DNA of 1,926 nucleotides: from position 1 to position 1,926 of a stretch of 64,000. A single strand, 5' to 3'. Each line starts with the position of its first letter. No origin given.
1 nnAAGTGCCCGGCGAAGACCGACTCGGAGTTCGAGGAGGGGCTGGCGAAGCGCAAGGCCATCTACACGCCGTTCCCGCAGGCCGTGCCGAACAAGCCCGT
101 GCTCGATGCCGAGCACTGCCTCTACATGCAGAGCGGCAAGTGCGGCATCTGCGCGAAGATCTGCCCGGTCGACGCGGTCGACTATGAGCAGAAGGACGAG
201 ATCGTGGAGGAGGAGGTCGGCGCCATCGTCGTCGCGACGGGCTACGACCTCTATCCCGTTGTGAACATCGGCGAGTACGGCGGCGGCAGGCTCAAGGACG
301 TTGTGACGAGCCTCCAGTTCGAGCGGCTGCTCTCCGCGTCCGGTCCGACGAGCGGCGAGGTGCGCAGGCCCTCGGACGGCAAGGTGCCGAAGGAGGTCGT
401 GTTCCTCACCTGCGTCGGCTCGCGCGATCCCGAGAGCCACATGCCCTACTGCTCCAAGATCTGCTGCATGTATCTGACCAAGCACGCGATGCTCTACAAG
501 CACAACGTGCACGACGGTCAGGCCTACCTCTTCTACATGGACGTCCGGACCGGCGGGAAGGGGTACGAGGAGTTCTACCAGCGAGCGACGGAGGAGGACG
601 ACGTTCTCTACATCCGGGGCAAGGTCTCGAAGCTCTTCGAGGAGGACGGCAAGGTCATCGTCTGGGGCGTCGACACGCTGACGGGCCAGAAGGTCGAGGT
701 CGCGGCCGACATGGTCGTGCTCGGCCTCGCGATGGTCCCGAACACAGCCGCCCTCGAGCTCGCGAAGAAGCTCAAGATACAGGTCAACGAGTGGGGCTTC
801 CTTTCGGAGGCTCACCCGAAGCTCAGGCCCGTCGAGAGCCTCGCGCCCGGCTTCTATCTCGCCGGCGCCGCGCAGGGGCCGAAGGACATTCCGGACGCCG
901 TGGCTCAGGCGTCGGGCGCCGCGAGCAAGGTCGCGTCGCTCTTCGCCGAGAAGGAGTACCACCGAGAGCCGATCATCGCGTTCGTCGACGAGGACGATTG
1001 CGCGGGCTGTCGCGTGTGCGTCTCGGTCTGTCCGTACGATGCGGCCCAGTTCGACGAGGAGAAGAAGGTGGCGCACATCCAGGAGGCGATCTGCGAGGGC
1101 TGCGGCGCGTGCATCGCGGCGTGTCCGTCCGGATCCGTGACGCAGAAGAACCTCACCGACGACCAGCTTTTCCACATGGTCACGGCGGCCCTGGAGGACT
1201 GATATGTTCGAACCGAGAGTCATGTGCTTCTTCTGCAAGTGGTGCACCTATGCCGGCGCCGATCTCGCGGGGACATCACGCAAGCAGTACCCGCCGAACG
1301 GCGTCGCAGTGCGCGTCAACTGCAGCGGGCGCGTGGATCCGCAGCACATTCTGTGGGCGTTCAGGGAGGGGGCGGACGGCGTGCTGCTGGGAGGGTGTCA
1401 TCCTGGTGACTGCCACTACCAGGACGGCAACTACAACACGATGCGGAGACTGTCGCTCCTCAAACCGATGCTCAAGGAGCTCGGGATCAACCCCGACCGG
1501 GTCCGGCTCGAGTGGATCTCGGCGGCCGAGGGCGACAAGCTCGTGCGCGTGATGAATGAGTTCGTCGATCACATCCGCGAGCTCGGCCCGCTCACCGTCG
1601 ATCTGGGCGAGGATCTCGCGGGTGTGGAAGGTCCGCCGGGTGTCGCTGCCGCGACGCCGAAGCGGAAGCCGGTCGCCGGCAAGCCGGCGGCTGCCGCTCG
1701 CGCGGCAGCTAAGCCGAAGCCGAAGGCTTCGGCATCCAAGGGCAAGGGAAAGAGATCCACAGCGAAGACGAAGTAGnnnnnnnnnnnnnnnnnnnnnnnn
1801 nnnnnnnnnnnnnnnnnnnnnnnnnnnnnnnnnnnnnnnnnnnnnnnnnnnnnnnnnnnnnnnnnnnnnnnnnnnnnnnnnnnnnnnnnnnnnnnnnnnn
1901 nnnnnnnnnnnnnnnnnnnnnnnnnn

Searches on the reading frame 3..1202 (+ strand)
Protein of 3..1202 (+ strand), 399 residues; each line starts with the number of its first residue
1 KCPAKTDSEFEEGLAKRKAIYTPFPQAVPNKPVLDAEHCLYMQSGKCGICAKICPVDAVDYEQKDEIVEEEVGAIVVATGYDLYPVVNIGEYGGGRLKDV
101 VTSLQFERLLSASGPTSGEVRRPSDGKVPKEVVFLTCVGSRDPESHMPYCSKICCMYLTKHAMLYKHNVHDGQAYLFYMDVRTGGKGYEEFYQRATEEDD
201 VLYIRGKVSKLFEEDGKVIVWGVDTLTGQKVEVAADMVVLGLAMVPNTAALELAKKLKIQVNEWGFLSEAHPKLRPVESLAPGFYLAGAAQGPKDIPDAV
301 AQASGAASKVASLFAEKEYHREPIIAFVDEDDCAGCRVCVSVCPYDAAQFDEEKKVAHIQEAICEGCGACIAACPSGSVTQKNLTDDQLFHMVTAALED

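Call 22: search_protein_families(library=pfam, proteins=[window:3-1202:+], max_evalue=0.00001)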
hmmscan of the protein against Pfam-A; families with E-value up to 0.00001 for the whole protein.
window:3-1202:+ (399 aa): 9 families
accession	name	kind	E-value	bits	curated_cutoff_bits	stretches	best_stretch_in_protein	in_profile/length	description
PF00037.32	Fer4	-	4e-14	52.2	21.1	1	327-347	2-22/24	4Fe-4S binding domain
PF12838.12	Fer4_7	-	2.7e-13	50.6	27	1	333-377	2-51/52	4Fe-4S dicluster domain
PF13484.11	Fer4_16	-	4.5e-12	47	30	0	317-345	37-65/66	4Fe-4S double cluster binding domain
PF14697.11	Fer4_21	-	5.1e-10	39.8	35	1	326-376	1-53/59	4Fe-4S dicluster domain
PF13237.11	Fer4_10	-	7e-10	39.1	25.5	1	328-375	4-53/53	4Fe-4S dicluster domain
PF12837.12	Fer4_6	-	1.1e-09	38.2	25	0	326-347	2-23/24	4Fe-4S binding domain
PF13187.11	Fer4_9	-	2.3e-08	34.3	27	1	332-377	1-50/52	4Fe-4S dicluster domain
PF12797.12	Fer4_2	-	3.5e-07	30.2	24.5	0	327-345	4-22/22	4Fe-4S binding domain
PF25160.1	LdpA_Fe-S-bd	-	3.3e-06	27.2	27.6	0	336-382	6-46/49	LdpA Fe-S cluster-binding domain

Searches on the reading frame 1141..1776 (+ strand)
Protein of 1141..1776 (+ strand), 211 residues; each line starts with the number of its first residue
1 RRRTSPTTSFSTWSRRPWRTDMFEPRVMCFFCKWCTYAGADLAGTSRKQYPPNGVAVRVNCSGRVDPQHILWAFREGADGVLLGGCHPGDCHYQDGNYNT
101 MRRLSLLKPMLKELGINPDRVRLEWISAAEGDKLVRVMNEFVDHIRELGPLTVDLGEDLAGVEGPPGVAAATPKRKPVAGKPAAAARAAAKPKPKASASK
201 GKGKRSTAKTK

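Call 22: search_protein_families(library=pfam, proteins=[window:1141-1776:+], max_evalue=0.00001)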
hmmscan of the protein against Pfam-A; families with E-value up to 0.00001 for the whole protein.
window:1141-1776:+ (211 aa): 1 family
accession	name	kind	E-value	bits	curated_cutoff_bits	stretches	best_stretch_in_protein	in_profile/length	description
PF02662.21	FlpD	-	2.5e-52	176.5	22.3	1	27-149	1-123/123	Methyl-viologen-reducing hydrogenase, delta subunit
